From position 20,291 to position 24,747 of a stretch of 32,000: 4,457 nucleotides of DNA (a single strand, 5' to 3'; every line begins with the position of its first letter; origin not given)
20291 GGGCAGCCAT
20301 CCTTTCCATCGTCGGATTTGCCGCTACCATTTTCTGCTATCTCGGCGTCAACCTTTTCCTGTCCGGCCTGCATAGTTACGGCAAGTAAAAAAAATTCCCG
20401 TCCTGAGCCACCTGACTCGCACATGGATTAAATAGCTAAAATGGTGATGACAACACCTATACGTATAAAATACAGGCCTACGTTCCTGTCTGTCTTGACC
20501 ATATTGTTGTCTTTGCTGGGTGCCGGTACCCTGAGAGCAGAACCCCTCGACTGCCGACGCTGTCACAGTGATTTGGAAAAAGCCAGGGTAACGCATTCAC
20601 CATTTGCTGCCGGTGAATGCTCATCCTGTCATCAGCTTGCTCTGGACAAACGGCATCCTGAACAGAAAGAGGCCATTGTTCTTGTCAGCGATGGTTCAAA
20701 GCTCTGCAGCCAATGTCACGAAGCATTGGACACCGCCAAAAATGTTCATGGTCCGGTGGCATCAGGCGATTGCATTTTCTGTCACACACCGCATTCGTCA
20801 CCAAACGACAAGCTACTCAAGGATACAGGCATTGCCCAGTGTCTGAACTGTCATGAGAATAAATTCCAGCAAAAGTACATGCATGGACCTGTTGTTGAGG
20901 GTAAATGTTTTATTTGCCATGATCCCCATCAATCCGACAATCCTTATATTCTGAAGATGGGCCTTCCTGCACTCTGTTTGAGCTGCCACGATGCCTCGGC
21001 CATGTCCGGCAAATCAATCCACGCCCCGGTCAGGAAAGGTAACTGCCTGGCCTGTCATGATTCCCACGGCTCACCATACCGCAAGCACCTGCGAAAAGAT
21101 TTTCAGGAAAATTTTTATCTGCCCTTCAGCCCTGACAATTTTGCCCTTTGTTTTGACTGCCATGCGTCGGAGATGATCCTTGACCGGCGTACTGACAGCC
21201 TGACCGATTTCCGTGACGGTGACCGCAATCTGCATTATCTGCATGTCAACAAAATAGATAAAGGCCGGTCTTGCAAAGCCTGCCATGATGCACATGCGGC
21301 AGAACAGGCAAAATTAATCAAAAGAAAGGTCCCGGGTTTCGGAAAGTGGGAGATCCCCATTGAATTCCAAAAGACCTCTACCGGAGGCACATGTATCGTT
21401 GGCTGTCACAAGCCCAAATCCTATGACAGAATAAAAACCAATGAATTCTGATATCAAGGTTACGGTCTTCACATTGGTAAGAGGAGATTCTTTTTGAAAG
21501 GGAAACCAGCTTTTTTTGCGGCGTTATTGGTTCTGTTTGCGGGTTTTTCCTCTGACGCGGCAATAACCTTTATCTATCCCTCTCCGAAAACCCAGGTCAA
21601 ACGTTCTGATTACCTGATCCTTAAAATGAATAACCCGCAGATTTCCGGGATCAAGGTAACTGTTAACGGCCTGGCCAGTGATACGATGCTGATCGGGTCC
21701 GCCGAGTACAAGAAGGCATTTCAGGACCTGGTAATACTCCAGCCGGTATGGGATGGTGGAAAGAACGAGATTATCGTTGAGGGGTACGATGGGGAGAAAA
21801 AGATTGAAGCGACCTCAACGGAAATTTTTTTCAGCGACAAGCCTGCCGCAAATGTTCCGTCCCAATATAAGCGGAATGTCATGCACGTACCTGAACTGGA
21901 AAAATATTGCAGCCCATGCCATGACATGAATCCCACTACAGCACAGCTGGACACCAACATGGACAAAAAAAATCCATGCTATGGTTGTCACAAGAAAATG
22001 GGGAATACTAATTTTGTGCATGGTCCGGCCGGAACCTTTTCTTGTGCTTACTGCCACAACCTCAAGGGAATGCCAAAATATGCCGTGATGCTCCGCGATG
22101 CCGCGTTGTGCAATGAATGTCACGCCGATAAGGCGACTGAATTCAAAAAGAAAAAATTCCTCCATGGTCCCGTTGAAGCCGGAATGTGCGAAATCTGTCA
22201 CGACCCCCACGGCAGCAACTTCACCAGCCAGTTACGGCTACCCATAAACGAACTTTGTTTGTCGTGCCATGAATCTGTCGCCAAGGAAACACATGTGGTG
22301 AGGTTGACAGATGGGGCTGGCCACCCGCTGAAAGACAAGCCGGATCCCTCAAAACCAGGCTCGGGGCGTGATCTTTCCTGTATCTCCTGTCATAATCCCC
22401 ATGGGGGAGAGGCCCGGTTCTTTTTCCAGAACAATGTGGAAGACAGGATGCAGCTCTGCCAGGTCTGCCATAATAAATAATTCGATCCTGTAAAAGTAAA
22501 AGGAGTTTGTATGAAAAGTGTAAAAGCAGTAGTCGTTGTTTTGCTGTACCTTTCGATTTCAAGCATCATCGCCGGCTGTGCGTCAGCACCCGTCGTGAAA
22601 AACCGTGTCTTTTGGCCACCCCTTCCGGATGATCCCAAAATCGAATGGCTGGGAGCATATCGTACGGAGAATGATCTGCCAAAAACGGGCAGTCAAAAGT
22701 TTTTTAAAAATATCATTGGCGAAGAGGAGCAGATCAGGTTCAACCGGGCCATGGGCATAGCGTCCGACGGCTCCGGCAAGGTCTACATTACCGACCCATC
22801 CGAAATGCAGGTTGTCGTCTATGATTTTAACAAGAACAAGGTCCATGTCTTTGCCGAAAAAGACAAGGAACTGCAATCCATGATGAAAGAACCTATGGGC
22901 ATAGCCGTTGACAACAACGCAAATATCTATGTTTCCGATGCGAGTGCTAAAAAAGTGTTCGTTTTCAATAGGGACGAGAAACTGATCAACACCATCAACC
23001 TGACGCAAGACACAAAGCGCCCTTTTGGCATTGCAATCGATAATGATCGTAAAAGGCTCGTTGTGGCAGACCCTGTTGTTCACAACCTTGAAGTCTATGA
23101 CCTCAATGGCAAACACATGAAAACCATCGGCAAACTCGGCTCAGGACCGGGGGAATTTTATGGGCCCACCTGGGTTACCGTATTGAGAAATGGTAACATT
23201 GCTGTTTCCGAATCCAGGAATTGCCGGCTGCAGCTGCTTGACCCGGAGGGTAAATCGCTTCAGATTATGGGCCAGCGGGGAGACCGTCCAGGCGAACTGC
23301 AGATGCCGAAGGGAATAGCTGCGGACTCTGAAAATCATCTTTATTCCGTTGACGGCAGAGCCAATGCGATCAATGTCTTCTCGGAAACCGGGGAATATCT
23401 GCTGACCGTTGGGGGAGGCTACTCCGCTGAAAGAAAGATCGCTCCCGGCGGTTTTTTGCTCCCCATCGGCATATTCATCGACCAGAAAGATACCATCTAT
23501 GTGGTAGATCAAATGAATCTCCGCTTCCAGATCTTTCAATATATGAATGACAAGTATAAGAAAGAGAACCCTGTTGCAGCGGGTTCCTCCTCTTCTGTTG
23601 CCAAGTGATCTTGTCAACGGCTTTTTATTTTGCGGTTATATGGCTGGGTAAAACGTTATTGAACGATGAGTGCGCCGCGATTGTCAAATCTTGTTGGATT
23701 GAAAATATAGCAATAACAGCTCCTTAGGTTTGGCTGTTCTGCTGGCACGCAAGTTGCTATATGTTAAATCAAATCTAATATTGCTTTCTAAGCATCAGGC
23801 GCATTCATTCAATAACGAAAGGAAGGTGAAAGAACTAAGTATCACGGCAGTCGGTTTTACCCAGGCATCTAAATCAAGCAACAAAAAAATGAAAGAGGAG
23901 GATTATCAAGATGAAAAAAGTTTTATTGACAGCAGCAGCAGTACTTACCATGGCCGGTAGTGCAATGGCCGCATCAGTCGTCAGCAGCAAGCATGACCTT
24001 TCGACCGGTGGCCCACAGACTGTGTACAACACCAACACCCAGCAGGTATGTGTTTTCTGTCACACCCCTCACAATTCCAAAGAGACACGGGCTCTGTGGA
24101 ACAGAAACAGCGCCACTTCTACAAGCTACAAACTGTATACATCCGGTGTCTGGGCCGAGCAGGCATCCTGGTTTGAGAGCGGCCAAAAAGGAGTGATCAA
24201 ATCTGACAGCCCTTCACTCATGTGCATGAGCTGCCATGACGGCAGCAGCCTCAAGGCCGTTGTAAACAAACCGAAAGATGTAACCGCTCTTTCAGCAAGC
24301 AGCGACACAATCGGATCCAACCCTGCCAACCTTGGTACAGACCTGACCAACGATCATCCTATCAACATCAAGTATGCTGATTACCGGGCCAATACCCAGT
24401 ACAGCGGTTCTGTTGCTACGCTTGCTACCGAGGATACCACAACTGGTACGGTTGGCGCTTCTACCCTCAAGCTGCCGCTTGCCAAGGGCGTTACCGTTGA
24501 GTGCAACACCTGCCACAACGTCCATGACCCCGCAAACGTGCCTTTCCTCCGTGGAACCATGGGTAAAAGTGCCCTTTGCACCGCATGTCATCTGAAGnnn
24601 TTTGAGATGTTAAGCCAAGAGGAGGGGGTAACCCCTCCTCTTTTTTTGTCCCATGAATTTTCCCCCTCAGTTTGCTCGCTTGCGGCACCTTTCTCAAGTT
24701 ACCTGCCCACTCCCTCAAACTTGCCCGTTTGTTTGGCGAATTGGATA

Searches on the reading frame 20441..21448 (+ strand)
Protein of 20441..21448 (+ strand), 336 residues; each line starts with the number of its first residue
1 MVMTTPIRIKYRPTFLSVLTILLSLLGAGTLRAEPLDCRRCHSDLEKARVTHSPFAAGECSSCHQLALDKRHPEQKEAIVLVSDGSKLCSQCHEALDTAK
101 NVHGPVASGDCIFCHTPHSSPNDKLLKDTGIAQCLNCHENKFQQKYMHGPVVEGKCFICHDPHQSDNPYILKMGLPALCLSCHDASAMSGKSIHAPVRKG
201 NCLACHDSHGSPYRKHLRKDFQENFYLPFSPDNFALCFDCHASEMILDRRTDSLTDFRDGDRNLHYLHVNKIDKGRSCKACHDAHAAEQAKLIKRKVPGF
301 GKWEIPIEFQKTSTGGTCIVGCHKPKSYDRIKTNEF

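Call 48: search_protein_families(library=ncbifam, proteins=[window:20441-21448:+], max_evalue=0.01)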
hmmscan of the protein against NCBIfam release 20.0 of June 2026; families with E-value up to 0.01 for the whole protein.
window:20441-21448:+ (336 aa): 3 families
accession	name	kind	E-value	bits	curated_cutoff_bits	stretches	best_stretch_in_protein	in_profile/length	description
TIGR01905.1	paired_CXXCH_1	subfamily_domain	6.1e-49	163.7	25.2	5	148-186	1-39/41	doubled CXXCH domain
TIGR03508.1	decahem_SO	subfamily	1.2e-25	90.5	192.2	2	37-187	72-223/258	DmsE family decaheme c-type cytochrome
NF041028.1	decahem_GSU2203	exception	4.3e-19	68.9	325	1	38-185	104-254/317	GSU2203 family decaheme c-type cytochrome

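Call 49: search_solved_structures(query=window:20441-21448:+, max_evalue=0.01)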
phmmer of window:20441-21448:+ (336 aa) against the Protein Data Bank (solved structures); distinct sequences matched with E-value up to 0.01: 2.
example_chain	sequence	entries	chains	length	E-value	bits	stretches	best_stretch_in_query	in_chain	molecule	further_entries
6r2q_A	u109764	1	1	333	1.5e-11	47.3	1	30-188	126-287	Cystathionine beta-synthase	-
3ouq_A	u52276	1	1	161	0.00096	21.7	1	58-206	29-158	Cytochrome c family protein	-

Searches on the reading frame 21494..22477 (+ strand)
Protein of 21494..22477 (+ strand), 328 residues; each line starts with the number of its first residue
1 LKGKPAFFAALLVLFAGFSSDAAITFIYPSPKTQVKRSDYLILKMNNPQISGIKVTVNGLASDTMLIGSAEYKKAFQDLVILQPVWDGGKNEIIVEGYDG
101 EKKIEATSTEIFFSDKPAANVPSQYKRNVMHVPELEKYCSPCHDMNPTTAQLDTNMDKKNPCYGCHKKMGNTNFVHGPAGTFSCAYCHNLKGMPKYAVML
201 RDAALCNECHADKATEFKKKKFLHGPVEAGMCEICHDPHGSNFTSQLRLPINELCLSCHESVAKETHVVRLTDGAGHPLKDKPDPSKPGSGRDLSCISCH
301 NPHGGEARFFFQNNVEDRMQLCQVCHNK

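Call 48: search_protein_families(library=ncbifam, proteins=[window:21494-22477:+], max_evalue=0.01)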
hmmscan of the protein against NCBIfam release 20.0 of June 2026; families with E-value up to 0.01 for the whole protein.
window:21494-22477:+ (328 aa): 5 families
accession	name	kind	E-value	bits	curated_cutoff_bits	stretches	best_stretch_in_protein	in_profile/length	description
TIGR01905.1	paired_CXXCH_1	subfamily_domain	1.1e-27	95.6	25.2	4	224-263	1-40/41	doubled CXXCH domain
TIGR03508.1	decahem_SO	subfamily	3.2e-20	72.7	192.2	3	206-270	170-230/258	DmsE family decaheme c-type cytochrome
NF041028.1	decahem_GSU2203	exception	2.1e-16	60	325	2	134-262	123-255/317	GSU2203 family decaheme c-type cytochrome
TIGR03153.1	cytochr_NrfH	equivalog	0.00068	19.7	134.2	0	183-301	30-134/138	cytochrome c nitrite reductase small subunit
NF045722.1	c3_cytochr_TmcA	equivalog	0.0092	15.8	114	0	162-214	60-114/125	acidic tetraheme cytochrome c3 TmcA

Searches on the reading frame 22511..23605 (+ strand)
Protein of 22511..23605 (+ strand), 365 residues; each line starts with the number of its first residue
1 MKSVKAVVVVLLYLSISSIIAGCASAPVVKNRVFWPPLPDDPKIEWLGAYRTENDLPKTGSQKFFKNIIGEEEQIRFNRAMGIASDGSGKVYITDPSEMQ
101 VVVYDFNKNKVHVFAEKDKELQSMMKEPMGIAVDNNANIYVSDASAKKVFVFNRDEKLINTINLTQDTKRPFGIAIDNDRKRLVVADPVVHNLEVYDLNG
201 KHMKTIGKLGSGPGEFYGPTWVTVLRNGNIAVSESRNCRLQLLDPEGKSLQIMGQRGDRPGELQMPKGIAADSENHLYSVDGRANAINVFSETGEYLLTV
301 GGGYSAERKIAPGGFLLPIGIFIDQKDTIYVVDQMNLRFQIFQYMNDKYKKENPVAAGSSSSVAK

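Call 3: search_protein_families(library=pfam, proteins=[window:22511-23605:+], max_evalue=1)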
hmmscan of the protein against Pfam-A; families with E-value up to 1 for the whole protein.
window:22511-23605:+ (365 aa): 16 families
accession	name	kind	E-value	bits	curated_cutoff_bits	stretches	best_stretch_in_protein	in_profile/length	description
PF01436.27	NHL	-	6.7e-18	64.2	20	2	216-241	1-26/28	NHL repeat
PF17170.10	DUF5128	-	2.5e-11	43.8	22.9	2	180-225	53-98/321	6-bladed beta-propeller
PF08450.18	SGL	-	1.8e-09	38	26.3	1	73-165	131-223/246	SMP-30/Gluconolactonase/LRE-like region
PF25021.1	TEN_NHL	-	2.4e-07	30.5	27.1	1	118-148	134-164/357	Teneurin NHL domain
PF01731.26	Arylesterase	-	2.1e-06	28.3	21.3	1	116-155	44-84/86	Arylesterase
PF06977.17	SdiA-regulated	-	3e-06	27.1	21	1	111-142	208-239/249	SdiA-regulated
PF22701.2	Mala_s_1-like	-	9.7e-05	22.6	27.5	1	125-232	87-192/195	Mal s 1 allergenic protein-like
PF18975.6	DUF5711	-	0.00012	21.9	26.3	1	95-190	62-161/344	Family of unknown function (DUF5711)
PF24684.1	Vgb_lyase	-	0.002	17.4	50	1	120-180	217-276/290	Virginiamycin B lyase family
PF06739.17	SBBP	-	0.011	16.1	20.5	1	130-141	17-28/38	Beta-propeller repeat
PF10282.15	Lactonase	-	0.011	15.4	21.7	1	129-202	247-324/344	Lactonase, 7-bladed beta-propeller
PF03022.22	MRJP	-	0.057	13.2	19.8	1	89-117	78-106/288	Major royal jelly protein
PF02879.22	PGM_PMM_II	-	0.11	13.5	29.3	1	155-187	68-100/103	Phosphoglucomutase/phosphomannomutase, alpha/beta/alpha domain II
PF07453.19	NUMOD1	-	0.2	12.4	22.8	0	101-114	3-16/37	NUMOD1 domain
PF13152.11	DUF3967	-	0.2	11.9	22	1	153-170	4-21/35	Protein of unknown function (DUF3967)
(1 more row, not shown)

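Call 4: search_protein_families(library=ncbifam, proteins=[window:22511-23605:+], max_evalue=1)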
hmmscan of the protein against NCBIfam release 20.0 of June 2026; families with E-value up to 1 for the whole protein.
window:22511-23605:+ (365 aa): 8 families
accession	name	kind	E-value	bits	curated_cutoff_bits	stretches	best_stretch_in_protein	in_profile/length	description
NF035926.1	scyF_NHL_VPEP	equivalog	1.6e-42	146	350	3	171-303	154-286/376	scytonemin biosynthesis PEP-CTERM protein ScyF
NF052280.1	7_blade_YncE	equivalog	3.6e-06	26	400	1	119-200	164-247/338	7-bladed beta-propeller protein YncE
NF033206.1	ScyE_fam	subfamily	3.9e-05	23.4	80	1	77-145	252-321/333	ScyD/ScyE family protein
TIGR03866.1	PQQ_ABC_repeats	subfamily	0.00047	19.3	287.3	1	134-213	8-83/310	PQQ-dependent catabolism-associated beta-propeller protein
NF008258.1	PRK11028.1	equivalog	0.0034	16.5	370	1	139-225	243-329/330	6-phosphogluconolactonase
NF047780.1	LIC12708_fam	subfamily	0.0034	16.3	150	1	125-171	56-101/391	LIC_12708 family protein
NF000022.1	stregra_B_VgbA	exception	0.019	14.1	600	1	121-296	10-173/299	streptogramin B lyase Vgb(A)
TIGR04183.1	Por_Secre_tail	domain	0.12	12.3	23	0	186-205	16-35/72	T9SS type A sorting domain-containing protein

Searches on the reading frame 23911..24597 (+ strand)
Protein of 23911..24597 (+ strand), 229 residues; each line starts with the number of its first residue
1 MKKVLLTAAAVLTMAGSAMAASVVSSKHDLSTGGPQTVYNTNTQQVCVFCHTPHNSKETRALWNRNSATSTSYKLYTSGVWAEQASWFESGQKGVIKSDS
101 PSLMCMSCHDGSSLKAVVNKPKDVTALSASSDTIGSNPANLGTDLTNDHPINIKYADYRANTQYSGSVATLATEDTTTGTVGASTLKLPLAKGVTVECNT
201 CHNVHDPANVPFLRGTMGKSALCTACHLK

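Call 3: search_protein_families(library=pfam, proteins=[window:23911-24597:+], max_evalue=1)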
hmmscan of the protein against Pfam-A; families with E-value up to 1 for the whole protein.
window:23911-24597:+ (229 aa): 8 families
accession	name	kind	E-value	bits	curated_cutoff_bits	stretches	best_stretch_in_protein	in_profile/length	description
PF09699.15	Paired_CXXCH_1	-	4.5e-11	42.7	20.6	2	197-227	8-36/41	Doubled CXXCH motif (Paired_CXXCH_1)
PF14537.11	Cytochrom_c3_2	-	1.9e-06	28.7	25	1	194-227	56-78/79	Cytochrome c3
PF14522.11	Cytochrome_C7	-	5.9e-06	26.5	24.8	2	195-227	13-48/67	Cytochrome c7 and related cytochrome c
PF22113.1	Mtrc-MtrF_II-IV_dom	-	0.001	19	30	1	40-117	24-96/176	Outer membrane cytochrome MtrC/MtrF-like, domains II/IV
PF22678.1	Cytochrom_c_NrfB-like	-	0.0039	18.1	27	0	39-60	28-49/89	Cytochrome c-type protein NrfB-like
PF02085.21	Cytochrom_CIII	-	0.015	16.1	22.9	0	195-227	30-53/101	Class III cytochrome C family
PF24734.1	DUF7685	-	0.047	14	27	0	198-227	2-32/43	Domain of unknown function (DUF7685)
PF16694.10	Cytochrome_P460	-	0.59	11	27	0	38-58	101-121/125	Cytochrome P460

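Call 4: search_protein_families(library=ncbifam, proteins=[window:23911-24597:+], max_evalue=1)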
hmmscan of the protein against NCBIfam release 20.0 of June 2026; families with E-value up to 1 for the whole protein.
window:23911-24597:+ (229 aa): 13 families
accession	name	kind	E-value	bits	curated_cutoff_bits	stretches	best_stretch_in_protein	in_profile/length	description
TIGR01905.1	paired_CXXCH_1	subfamily_domain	4.3e-10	39.3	25.2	2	197-227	8-36/41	doubled CXXCH domain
TIGR03508.1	decahem_SO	subfamily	4.5e-08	32.9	192.2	2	194-227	188-219/258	DmsE family decaheme c-type cytochrome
TIGR03153.1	cytochr_NrfH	equivalog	1.4e-05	25.2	134.2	1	43-120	51-120/138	cytochrome c nitrite reductase small subunit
NF041028.1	decahem_GSU2203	exception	0.0009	18.5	325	1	195-227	174-207/317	GSU2203 family decaheme c-type cytochrome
NF045722.1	c3_cytochr_TmcA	equivalog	0.0013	18.6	114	0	1-57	1-54/125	acidic tetraheme cytochrome c3 TmcA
TIGR03507.1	decahem_SO1788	subfamily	0.002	16.7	209.3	1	40-207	506-629/672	OmcA/MtrC family decaheme c-type cytochrome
TIGR04257.1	nanowire_3heme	domain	0.0055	16.8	40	1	196-227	24-58/75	c(7)-type cytochrome triheme domain-containing protein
NF041110.1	HPE1_fam_CxxC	domain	0.0063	16.8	45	1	1-62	1-55/94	plant virulence effector HPE1-like domain-containing protein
NF033196.2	c_type_nonphoto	exception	0.012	15.7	70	1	40-113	23-95/98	c-type cytochrome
NF043011.1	CytC7_Geobact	equivalog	0.013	16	120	1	1-54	1-54/89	cytochrome c7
NF040971.1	cytc_ExtS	equivalog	0.014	14.6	100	1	41-109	22-94/262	selenite/tellurite reduction operon c-type cytochrome lipoprotein ExtS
NF008659.0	PRK11659.1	equivalog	0.015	15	184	1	7-116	9-124/188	cytochrome c nitrite reductase pentaheme subunit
TIGR03146.1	cyt_nit_nrfB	equivalog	0.06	13.6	166.6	0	42-59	82-99/145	cytochrome c nitrite reductase pentaheme subunit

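Call 7: search_solved_structures(query=window:23911-24597:+, max_evalue=0.001)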
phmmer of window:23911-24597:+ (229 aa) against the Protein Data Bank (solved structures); distinct sequences matched with E-value up to 0.001: 2.
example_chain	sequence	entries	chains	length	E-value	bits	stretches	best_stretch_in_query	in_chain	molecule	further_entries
7tfs_A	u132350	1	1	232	9.7e-44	152.7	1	4-229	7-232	Cytochrome c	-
9yuq_N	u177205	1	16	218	2.8e-30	108.7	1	1-229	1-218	Putative multiheme cytochrome c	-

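Call 46: search_solved_structures(query=window:23911-24597:+, max_evalue=0.001, show_alignments=2)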
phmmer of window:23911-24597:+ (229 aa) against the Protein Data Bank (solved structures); distinct sequences matched with E-value up to 0.001: 2.
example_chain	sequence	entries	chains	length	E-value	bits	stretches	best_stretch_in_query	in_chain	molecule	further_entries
7tfs_A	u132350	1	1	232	9.7e-44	152.7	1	4-229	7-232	Cytochrome c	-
9yuq_N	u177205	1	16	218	2.8e-30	108.7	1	1-229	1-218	Putative multiheme cytochrome c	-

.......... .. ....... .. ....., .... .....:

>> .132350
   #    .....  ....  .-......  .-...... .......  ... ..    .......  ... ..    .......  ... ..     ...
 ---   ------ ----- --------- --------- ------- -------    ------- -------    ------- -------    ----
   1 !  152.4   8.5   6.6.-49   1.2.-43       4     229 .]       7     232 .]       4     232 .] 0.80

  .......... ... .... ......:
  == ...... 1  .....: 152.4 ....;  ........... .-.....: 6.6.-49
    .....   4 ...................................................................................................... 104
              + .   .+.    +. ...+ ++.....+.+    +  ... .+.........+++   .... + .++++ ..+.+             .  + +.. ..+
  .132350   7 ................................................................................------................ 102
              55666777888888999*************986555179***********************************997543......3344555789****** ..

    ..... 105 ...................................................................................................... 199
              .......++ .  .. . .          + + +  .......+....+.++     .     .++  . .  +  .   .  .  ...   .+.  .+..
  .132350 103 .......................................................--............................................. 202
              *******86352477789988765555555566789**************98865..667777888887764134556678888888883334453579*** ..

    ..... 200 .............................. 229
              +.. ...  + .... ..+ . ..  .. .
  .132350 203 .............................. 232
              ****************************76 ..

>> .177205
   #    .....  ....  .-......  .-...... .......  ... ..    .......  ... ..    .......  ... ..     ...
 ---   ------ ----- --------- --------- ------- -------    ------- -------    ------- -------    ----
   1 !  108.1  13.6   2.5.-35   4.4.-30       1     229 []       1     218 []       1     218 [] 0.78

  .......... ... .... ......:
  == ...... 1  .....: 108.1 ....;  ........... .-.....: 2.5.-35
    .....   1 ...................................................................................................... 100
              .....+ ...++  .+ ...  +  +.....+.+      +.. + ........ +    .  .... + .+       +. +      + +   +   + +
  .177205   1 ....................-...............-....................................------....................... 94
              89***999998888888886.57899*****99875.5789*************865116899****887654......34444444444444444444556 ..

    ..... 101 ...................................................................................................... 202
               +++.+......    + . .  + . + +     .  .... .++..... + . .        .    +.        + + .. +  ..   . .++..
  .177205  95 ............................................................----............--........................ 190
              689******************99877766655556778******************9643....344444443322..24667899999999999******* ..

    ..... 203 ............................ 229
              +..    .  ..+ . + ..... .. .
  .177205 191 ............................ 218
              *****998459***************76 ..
